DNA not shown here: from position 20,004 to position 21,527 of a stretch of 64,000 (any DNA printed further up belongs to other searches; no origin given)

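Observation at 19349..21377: Stand-alone HgdB-like dehydratase component with its own activase ATPase: a double-cubane-cluster-protein-like pair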

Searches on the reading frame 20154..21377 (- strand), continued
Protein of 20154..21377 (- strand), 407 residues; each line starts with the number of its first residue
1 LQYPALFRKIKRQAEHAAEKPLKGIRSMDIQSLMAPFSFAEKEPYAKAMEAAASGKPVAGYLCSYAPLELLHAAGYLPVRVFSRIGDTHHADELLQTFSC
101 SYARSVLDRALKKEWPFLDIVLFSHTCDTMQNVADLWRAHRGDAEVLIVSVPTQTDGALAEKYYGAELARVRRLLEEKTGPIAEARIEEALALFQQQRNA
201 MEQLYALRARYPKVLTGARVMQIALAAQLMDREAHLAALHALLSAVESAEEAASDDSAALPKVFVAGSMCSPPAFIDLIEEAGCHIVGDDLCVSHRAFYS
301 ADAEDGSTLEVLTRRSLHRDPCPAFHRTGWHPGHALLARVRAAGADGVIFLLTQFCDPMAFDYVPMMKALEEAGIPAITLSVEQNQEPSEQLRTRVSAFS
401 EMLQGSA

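Call 13: find_encoding_contigs(protein=P0043, flank=8000, max_places=2)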
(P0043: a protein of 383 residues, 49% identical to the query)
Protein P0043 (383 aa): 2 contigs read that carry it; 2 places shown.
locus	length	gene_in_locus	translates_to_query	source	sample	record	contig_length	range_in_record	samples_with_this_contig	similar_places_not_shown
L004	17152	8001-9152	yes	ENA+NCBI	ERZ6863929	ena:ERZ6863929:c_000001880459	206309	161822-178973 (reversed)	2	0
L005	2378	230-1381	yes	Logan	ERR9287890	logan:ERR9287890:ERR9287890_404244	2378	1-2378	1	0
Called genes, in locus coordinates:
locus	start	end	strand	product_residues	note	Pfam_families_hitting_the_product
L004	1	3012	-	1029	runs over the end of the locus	PF00873:ACR_tran, PF02355:SecD_SecF_C (weak)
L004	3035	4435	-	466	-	PF25919:BSH_CusB (faint), PF25973:BSH_CzcB, PF25893:HH_CzcB, PF25944:Beta-barrel_RND (weak), PF25954:Beta-barrel_RND_2, PF25975:CzcB_C, PF25989:YknX_C (weak)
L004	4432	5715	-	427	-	PF02321:OEP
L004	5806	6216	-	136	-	-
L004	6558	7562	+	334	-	PF01208:URO-D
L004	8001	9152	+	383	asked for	PF06050:HGD-D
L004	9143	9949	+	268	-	PF01869:BcrAD_BadFG, PF02782:FGGY_C (weak)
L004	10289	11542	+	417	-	PF06050:HGD-D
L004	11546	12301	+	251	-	-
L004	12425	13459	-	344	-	PF13672:PP2C_2, PF07228:SpoIIE, PF00481:PP2C (weak)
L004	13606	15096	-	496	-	PF00654:Voltage_CLC, PF02080:TrkA_C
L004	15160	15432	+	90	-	-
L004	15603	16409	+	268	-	-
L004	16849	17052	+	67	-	PF11127:YgaP-like_TM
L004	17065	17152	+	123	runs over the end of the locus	PF00085:Thioredoxin, PF13098:Thioredoxin_2 (faint)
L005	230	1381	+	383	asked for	PF06050:HGD-D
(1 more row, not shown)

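Call 16: find_related_loci(query=A1, collection=genome_contigs, flank=10000)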
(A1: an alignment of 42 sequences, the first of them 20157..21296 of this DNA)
Query A1 (380 aa) in genome_contigs; peptide patterns used: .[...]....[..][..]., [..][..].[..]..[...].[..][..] (x = any residue, [..] = any of these).
599 stretches matched a pattern (row limit reached: there are more); 587 encode a relative of the query (tblastn E <= 1e-3); the best 80 are kept; 80 distinct loci.
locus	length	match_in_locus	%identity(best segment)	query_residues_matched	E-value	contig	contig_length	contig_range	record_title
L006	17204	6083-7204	59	1-377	5e-147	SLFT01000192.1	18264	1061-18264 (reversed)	MAG: Candidatus Hydrogenedentota bacterium isolate CSSed162cmB_64 CSSed16-2cmB-7372, whole genome shotgun sequence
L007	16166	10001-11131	59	1-380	1e-145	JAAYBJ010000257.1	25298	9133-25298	MAG: Candidatus Hydrogenedentota bacterium isolate AS06rmzACSIP_301 495731_AS06, whole genome shotgun sequence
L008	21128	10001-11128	60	1-379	4e-144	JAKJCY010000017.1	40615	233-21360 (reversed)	MAG: Candidatus Hydrogenedentota bacterium isolate UR.bin34 NODE_17_length_40615_cov_15.658271, whole genome shotgun seq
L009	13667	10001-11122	58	1-377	8e-139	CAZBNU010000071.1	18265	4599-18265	MAG TPA_asm: uncultured Nitrospirales bacterium isolate binchicken_co42_482 genome assembly, contig: NODE_4084_length_18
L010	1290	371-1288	56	1-309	1e-125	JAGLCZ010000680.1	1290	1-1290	MAG: Candidatus Hydrogenedentota bacterium isolate SW_4_2 ROV167.bin.2.fa_680, whole genome shotgun sequence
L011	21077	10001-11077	51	16-377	2e-114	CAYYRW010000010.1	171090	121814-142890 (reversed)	MAG TPA_asm: uncultured Nitrospirales bacterium isolate binchicken_co20_17 genome assembly, contig: NODE_194_length_1710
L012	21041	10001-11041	49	29-378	2e-107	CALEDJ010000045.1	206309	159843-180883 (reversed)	MAG: uncultured bacterium isolate N1_Bin_MAXBIN__043_1 genome assembly, contig: c_000001880459, whole genome shotgun seq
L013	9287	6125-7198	48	18-378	2e-107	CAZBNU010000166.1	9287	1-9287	MAG TPA_asm: uncultured Nitrospirales bacterium isolate binchicken_co42_482 genome assembly, contig: NODE_12777_length_9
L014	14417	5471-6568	47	10-377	4e-104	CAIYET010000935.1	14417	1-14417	MAG: Candidatus Hydrogenedentes bacterium isolate MJ-time_bin-1056 genome assembly, contig: bin-1056:0935/1133, whole ge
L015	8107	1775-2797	47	33-376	5e-100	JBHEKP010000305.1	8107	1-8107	MAG: Candidatus Hydrogenedentales bacterium isolate bin.207 k141_7646629, whole genome shotgun sequence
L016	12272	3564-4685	43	1-377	1e-99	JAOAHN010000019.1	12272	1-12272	MAG: Candidatus Hydrogenedentota bacterium isolate SKW61 k141_1343547, whole genome shotgun sequence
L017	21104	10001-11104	42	6-376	4e-96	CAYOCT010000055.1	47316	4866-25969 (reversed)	MAG TPA_asm: uncultured Nitrospiraceae bacterium isolate binchicken_co16_39 genome assembly, contig: NODE_1258_length_47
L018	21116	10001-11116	39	2-376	5e-96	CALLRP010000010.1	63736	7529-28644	MAG: uncultured bacterium isolate R1_Bin_METABAT__202_1 genome assembly, contig: c_000001823793, whole genome shotgun se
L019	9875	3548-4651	42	7-376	3e-95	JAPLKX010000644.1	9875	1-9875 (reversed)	MAG: Candidatus Hydrogenedentota bacterium isolate LacPavin_0920_SED5_MAG_60_9 LacPavin_0920_SED5_scaffold_3244961, whol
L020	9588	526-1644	41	2-377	6e-99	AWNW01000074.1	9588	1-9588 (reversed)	Candidatus Hydrogenedens terephthalaticus JGI OTU-1 NKB19COM1_contig_73_0.74, whole genome shotgun sequence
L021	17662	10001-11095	43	10-376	2e-92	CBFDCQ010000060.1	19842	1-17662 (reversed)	MAG TPA_asm: uncultured bacterium isolate SRR26215682_binner13_Refined_62 genome assembly, contig: ERZ25073476.872, whol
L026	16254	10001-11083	49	18-380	4e-112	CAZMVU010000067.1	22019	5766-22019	MAG TPA_asm: uncultured Nitrospirales bacterium isolate SRP252850_co1_233 genome assembly, contig: NODE_4246_length_2201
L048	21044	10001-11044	38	27-376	6e-70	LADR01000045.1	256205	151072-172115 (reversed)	MAG: Desulfatitalea sp. BRH_c12 BRHa_1006019, whole genome shotgun sequence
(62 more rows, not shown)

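Call 23: find_encoding_contigs(protein=P0017, flank=10000, max_places=3)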
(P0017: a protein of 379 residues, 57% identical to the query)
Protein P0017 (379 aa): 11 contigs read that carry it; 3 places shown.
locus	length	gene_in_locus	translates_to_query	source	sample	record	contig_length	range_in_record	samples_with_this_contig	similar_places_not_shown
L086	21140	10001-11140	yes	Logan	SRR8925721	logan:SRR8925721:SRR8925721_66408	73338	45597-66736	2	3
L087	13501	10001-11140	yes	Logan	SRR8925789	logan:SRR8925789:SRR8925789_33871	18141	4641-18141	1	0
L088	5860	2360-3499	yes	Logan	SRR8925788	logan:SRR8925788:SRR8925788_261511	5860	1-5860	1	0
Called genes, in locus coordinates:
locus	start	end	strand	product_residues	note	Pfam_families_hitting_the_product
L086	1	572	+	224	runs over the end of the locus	PF01553:Acyltransferase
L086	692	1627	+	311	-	PF04055:Radical_SAM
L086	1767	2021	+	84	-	PF00364:Biotin_lipoyl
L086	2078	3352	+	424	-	PF03447:NAD_binding_3, PF00742:Homoserine_dh, PF01842:ACT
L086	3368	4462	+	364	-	PF00291:PALP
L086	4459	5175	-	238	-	-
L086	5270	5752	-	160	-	-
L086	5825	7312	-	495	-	PF00293:NUDIX, PF00753:Lactamase_B, PF12706:Lactamase_B_2 (weak)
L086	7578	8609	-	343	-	PF01408:GFO_IDH_MocA, PF02894:GFO_IDH_MocA_C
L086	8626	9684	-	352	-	PF00579:tRNA-synt_1b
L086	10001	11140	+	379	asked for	PF06050:HGD-D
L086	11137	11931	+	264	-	PF01869:BcrAD_BadFG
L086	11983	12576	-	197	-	PF00578:AhpC-TSA, PF08534:Redoxin, PF10417:1-cysPrx_C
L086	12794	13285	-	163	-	PF00210:Ferritin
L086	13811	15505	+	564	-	PF00501:AMP-binding, PF13193:AMP-binding_C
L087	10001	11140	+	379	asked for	PF06050:HGD-D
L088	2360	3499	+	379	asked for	PF06050:HGD-D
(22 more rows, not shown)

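Call 24: find_encoding_contigs(protein=P0004, flank=10000, max_places=2)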
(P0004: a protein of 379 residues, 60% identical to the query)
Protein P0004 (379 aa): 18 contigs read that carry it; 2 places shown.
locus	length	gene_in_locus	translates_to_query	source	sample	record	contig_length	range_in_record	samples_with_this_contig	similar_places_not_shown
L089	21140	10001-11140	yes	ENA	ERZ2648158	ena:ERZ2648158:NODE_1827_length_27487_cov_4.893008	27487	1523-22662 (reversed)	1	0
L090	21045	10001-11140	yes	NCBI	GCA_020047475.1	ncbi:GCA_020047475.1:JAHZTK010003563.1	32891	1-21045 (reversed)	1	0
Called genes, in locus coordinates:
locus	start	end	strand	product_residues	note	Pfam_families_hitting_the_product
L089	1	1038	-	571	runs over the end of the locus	-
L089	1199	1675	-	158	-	PF03739:LptF_LptG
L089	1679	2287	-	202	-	PF03739:LptF_LptG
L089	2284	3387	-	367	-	PF03739:LptF_LptG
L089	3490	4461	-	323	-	PF00365:PFK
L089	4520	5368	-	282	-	PF01261:AP_endonuc_2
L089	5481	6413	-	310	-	PF01745:IPT, PF13238:AAA_18 (faint), PF01715:IPPT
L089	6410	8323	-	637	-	PF02518:HATPase_c (weak), PF13589:HATPase_c_3, PF01119:DNA_mis_repair, PF08676:MutL_C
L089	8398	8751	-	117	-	PF18032:FRP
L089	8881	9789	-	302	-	PF01596:Methyltransf_3 (weak), PF13578:Methyltransf_24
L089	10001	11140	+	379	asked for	PF06050:HGD-D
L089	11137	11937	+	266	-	PF01869:BcrAD_BadFG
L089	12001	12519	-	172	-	PF00210:Ferritin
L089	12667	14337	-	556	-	PF05524:PEP-utilisers_N, PF00391:PEP-utilizers, PF02896:PEP-utilizers_C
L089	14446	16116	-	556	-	PF00920:ILVD_EDD_N, PF24877:ILV_EDD_C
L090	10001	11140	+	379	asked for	PF06050:HGD-D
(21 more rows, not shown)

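Call 25: find_encoding_contigs(protein=P0016, flank=10000, max_places=2)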
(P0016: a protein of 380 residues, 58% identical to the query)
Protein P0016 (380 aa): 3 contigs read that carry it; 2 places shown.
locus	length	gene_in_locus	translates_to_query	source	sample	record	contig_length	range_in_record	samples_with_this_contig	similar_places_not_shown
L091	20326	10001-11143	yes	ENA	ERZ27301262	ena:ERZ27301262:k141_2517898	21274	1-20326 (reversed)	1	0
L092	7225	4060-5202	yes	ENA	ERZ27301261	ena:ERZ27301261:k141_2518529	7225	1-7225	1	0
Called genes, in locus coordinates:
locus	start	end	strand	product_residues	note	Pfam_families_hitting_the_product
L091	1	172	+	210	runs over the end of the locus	PF01553:Acyltransferase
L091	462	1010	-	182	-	PF02632:BioY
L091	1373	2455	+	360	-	PF00383:dCMP_cyt_deam_1, PF01872:RibD_C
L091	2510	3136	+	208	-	PF00677:Lum_binding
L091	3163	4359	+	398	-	PF00926:DHBP_synthase, PF00925:GTP_cyclohydro2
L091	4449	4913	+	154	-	PF00885:DMRL_synthase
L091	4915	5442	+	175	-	PF01029:NusB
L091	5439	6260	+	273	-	PF02811:PHP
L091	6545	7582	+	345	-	PF07963:N_methyl, PF07596:SBP_bac_10 (weak)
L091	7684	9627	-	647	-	PF00012:HSP70, PF06723:MreB_Mbl, PF02782:FGGY_C (weak)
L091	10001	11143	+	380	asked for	PF06050:HGD-D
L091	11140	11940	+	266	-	PF01869:BcrAD_BadFG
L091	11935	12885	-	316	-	PF00480:ROK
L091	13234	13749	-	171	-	PF00210:Ferritin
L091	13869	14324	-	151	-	PF01475:FUR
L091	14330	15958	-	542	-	PF05524:PEP-utilisers_N, PF00391:PEP-utilizers, PF02896:PEP-utilizers_C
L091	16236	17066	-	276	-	PF05175:MTS (weak), PF13489:Methyltransf_23 (weak), PF13679:Methyltransf_32 (weak), PF13847:Methyltransf_31, PF08241:Methyltransf_11, PF08242:Methyltransf_12 (weak), PF13649:Methyltransf_25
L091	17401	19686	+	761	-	PF16403:Bact_surface_Ig-like (faint)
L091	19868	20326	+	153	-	?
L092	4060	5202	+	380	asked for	PF06050:HGD-D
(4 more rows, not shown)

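Call 30: find_related_loci(query=A2, collection=metagenome_contigs, flank=10000)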
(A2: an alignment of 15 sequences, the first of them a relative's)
Query A2 (408 aa) in metagenome_contigs; peptide patterns used: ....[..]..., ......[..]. (x = any residue, [..] = any of these).
600 stretches matched a pattern (row limit reached: there are more); 539 encode a relative of the query (tblastn E <= 1e-3); the best 80 are kept; 80 distinct loci.
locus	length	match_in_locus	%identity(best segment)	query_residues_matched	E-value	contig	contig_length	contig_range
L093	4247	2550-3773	93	1-408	0e+0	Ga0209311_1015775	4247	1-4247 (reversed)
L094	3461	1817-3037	75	1-408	0e+0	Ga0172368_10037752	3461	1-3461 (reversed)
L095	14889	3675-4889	73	1-406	0e+0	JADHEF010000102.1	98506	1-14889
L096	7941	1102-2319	73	1-407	0e+0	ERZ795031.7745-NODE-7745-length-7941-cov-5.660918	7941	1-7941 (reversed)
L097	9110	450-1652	72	2-403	0e+0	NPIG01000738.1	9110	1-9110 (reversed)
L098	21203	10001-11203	68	5-406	0e+0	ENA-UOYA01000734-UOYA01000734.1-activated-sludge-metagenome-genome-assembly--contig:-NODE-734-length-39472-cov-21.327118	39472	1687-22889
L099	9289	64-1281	67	4-407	0e+0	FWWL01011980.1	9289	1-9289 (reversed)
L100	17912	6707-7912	68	4-406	0e+0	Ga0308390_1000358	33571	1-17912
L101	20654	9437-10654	65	4-407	0e+0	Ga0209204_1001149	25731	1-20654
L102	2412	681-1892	65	2-406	0e+0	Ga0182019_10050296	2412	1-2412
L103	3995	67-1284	65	4-407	0e+0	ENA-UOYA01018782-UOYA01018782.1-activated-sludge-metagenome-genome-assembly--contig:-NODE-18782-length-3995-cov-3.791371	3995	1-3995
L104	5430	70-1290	65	4-408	0e+0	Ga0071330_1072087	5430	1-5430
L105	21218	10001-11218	64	4-407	0e+0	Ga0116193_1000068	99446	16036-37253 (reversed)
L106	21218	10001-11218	63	4-407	0e+0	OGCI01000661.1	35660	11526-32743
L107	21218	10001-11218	60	1-408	2e-168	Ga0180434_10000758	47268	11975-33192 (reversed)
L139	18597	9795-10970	51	14-408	2e-136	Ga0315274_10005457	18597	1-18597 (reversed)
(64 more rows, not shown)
